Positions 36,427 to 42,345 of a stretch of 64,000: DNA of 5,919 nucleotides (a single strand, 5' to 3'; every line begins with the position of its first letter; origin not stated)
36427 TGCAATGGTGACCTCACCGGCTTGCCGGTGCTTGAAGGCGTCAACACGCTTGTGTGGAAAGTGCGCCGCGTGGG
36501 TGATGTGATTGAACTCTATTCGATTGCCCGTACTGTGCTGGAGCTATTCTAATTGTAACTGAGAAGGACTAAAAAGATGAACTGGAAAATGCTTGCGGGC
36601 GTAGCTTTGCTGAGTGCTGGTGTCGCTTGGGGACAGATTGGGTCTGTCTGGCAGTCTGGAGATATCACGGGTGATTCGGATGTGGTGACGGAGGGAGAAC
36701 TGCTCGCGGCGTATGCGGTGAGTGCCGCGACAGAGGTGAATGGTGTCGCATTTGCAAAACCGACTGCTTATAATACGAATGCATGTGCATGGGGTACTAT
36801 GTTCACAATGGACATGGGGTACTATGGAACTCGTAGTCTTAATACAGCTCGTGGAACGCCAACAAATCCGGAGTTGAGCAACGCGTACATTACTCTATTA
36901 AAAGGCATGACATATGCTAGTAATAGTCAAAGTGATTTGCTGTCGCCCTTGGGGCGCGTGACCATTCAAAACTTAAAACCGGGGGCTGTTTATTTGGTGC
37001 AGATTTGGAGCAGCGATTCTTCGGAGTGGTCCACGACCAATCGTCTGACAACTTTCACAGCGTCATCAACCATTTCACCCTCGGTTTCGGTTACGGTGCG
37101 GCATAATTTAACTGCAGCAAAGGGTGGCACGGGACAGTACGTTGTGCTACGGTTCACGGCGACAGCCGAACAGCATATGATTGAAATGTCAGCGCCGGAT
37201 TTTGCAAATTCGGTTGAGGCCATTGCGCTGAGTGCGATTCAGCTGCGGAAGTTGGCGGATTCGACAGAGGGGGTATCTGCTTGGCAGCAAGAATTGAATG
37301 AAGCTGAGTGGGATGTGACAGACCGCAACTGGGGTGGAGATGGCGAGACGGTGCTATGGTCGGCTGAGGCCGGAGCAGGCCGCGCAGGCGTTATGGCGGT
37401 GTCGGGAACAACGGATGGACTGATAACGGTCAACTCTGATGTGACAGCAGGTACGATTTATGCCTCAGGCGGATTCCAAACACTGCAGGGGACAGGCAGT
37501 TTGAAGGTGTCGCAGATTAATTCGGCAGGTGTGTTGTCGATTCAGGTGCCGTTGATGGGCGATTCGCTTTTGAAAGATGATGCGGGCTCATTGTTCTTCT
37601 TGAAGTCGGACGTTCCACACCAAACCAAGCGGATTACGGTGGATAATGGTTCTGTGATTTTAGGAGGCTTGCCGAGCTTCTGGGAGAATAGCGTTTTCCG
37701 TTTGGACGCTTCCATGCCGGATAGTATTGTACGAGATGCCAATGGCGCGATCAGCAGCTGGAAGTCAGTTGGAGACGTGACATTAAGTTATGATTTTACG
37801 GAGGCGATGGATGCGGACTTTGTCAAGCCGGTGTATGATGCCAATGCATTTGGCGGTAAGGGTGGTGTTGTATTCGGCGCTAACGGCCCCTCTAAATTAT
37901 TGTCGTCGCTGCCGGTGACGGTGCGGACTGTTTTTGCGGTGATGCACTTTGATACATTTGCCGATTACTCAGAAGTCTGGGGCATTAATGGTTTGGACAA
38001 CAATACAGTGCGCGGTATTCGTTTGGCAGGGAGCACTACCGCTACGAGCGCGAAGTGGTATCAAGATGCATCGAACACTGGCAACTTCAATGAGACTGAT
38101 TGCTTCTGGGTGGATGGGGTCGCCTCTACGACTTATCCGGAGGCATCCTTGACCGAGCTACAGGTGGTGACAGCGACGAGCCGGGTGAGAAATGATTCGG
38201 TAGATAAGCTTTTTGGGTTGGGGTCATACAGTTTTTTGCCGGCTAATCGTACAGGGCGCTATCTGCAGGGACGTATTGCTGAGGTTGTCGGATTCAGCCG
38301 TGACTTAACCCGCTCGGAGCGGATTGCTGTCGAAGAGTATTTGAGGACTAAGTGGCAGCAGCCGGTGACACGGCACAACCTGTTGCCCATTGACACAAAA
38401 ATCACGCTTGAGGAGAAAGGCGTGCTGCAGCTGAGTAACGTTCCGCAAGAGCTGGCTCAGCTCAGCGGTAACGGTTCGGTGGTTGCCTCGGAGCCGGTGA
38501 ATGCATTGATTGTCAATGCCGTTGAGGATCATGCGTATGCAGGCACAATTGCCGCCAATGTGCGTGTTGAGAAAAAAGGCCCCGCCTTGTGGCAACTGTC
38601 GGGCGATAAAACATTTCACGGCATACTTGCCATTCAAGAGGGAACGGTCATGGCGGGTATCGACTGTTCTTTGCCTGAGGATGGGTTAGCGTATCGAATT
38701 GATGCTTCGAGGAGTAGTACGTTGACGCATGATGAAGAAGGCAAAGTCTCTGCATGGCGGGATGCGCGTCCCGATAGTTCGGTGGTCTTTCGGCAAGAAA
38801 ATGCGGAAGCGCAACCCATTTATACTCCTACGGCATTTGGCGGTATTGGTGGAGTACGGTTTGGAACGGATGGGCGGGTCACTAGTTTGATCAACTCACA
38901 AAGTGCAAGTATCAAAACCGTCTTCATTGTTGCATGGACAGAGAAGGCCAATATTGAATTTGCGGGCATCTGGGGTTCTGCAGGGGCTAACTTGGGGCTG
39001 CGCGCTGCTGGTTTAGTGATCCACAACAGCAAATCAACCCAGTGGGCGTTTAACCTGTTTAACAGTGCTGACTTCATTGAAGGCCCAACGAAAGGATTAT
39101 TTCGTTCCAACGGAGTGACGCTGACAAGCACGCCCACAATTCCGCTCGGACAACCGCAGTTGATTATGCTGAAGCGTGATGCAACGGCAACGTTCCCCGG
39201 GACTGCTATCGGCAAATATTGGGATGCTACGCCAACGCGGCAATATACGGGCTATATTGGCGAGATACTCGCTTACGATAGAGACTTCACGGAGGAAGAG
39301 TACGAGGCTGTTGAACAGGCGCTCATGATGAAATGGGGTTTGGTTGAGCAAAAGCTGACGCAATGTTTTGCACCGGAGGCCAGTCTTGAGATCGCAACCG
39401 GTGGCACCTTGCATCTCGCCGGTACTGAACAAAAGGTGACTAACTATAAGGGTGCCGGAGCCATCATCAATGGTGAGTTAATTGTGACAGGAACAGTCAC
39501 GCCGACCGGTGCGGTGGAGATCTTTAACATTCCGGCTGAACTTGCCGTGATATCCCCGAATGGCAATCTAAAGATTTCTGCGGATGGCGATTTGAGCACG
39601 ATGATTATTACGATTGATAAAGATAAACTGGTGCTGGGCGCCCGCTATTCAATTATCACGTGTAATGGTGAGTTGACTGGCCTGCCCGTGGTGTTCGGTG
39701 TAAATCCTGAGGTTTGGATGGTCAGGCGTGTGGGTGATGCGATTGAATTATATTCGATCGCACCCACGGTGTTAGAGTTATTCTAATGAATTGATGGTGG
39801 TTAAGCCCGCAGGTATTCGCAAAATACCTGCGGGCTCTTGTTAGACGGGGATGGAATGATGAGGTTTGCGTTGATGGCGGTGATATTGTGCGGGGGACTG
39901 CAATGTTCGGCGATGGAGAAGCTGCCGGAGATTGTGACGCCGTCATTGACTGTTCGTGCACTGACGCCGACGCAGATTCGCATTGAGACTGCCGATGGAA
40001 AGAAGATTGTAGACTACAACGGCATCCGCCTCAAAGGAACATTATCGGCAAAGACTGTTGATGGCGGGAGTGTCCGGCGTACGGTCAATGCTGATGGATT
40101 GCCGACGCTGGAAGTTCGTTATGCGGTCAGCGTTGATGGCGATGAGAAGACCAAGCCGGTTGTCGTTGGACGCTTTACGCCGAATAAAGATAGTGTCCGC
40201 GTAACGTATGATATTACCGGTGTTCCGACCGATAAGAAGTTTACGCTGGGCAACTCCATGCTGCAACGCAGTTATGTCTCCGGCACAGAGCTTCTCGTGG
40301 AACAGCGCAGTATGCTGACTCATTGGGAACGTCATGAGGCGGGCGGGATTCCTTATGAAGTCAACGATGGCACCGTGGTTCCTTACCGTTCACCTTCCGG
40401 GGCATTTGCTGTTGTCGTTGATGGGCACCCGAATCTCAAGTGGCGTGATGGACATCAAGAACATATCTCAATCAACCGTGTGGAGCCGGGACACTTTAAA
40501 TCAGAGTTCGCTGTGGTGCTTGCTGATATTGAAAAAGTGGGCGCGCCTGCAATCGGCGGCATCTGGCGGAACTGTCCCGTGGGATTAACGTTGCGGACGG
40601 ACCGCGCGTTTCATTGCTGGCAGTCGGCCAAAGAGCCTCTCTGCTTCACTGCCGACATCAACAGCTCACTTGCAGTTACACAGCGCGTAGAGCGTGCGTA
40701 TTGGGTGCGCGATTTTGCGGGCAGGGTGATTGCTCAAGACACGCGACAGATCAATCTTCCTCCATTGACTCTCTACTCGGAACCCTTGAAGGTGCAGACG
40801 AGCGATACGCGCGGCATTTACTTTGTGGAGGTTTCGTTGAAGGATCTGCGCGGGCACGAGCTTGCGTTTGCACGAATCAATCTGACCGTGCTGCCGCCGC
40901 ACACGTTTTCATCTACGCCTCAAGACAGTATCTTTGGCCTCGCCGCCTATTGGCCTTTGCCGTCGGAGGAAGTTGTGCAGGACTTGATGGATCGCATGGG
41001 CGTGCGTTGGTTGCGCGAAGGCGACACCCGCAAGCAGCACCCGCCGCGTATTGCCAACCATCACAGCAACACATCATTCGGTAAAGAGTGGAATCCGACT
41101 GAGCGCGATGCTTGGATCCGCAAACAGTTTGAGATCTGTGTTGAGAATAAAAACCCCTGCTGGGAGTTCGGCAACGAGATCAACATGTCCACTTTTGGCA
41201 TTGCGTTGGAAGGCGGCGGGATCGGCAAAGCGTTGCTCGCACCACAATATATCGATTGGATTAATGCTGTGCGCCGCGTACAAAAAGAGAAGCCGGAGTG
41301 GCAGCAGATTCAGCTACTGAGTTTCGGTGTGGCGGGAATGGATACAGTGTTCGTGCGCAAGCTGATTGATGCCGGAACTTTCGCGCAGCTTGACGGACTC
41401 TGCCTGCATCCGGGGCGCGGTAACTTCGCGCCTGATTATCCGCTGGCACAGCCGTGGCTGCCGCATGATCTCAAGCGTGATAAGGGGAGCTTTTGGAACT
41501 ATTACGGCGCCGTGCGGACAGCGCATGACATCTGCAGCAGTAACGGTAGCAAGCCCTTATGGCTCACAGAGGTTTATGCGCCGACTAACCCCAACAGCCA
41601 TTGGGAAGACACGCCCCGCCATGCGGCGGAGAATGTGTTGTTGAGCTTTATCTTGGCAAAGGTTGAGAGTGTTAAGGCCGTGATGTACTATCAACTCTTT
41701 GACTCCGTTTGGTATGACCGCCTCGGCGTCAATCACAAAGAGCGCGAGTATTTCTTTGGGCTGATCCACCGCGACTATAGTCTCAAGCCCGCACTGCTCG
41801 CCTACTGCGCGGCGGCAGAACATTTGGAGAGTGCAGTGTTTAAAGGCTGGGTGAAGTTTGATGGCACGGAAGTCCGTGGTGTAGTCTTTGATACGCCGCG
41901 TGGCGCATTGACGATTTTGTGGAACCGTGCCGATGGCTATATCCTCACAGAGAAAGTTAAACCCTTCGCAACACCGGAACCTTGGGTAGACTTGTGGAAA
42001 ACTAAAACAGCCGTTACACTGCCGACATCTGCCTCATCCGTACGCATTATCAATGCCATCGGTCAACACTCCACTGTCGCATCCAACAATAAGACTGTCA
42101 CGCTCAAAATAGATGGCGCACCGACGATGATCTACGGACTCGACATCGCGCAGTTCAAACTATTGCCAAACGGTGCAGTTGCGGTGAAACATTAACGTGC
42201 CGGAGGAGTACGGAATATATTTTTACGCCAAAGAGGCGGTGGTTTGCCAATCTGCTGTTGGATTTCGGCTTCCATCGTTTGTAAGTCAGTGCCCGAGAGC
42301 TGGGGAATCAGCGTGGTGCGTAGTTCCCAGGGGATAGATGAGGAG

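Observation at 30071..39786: Three tandem ~1070-aa paralogs (LamG x2 plus beta-strand repeats) with a conserved ~100-aa C-terminal module ending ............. instead of PEP-CTERM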

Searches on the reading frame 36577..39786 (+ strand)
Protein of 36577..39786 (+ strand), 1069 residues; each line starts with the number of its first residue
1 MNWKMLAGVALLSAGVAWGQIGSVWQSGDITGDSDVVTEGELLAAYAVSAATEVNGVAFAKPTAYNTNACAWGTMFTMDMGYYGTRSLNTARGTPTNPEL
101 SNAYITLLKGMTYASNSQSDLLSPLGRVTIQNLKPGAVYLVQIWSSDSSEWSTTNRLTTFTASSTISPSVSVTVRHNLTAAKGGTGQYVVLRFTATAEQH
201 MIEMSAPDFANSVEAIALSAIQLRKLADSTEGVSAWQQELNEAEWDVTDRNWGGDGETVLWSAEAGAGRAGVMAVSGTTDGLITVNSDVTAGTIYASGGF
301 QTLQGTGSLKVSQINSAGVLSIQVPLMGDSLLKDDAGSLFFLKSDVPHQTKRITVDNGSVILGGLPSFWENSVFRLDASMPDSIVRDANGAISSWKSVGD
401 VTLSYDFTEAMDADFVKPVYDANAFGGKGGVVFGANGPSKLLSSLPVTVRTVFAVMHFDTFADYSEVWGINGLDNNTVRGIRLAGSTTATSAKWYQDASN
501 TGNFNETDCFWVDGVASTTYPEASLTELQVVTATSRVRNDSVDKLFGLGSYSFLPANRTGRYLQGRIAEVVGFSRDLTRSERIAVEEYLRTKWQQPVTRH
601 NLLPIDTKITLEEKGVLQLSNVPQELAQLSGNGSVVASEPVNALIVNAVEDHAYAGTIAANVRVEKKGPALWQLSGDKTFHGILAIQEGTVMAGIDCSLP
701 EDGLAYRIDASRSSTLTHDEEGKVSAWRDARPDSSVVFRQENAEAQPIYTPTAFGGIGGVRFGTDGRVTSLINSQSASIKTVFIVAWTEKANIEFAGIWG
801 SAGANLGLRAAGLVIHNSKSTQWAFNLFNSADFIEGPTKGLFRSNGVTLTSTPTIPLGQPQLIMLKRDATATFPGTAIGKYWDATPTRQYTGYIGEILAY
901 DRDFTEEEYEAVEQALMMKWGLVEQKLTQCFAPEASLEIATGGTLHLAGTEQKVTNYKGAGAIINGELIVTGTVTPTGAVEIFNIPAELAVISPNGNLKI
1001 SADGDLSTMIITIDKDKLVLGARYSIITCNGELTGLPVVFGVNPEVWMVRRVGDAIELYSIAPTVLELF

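Call 6: search_protein_families(library=pfam, proteins=[window:36577-39786:+], max_evalue=0.1)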
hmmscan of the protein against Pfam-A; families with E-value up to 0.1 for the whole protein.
window:36577-39786:+ (1069 aa): 0 families

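Call 7: search_protein_families(library=ncbifam, proteins=[window:36577-39786:+], max_evalue=0.1)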
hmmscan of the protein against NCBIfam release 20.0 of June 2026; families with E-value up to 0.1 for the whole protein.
window:36577-39786:+ (1069 aa): 1 family
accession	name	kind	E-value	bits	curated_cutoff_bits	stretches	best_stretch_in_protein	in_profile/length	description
TIGR02601.1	autotrns_rpt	repeat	0.0021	17.8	19.85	1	664-691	2-29/32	beta strand repeat protein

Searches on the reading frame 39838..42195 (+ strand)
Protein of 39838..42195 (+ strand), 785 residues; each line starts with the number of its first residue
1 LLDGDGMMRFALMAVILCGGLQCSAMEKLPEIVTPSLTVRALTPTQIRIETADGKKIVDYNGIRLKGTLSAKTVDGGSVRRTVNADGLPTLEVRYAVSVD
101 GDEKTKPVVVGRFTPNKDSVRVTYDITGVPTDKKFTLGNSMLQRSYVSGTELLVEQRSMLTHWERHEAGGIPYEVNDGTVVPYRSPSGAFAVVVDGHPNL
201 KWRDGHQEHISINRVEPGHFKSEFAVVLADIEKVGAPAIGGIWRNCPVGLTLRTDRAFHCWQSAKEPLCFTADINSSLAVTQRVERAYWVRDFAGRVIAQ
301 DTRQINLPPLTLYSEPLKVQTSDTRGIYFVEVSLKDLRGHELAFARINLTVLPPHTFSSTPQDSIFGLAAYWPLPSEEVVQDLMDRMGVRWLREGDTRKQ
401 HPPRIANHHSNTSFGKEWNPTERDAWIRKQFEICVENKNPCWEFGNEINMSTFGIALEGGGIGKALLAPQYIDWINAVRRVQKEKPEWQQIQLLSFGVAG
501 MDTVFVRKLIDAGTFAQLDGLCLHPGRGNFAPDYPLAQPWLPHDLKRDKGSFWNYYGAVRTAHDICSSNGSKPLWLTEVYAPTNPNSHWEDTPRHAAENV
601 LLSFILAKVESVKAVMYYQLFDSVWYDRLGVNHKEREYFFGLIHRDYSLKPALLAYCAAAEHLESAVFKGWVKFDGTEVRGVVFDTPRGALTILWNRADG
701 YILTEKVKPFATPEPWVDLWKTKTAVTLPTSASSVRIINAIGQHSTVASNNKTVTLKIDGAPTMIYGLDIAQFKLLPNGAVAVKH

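Call 10: search_protein_families(library=pfam, proteins=[window:39838-42195:+], max_evalue=0.001)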
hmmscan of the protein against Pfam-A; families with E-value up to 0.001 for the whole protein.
window:39838-42195:+ (785 aa): 0 families

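Call 58: search_solved_structures(query=window:39856-42192:+, max_evalue=1)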
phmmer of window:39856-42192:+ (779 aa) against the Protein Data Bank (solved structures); distinct sequences matched with E-value up to 1: 1.
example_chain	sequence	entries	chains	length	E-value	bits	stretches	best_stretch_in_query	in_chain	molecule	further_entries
7vb3_A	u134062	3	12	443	0.052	15.3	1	8-46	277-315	Aliphatic (R)-hydroxynitrile lyase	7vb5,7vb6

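Call 67: search_protein_families(library=ncbifam, proteins=[window:39856-42195:+], max_evalue=0.01)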
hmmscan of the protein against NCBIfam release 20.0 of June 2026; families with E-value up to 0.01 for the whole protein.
window:39856-42195:+ (779 aa): 0 families

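Call 90: search_protein_families(library=pfam, proteins=[window:39856-42195:+], max_evalue=5)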
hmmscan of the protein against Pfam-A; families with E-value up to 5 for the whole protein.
window:39856-42195:+ (779 aa): 1 family
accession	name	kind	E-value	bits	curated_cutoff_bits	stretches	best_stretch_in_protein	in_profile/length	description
PF19782.4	DUF6267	-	0.069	12.9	27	1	732-763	23-56/376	Family of unknown function (DUF6267)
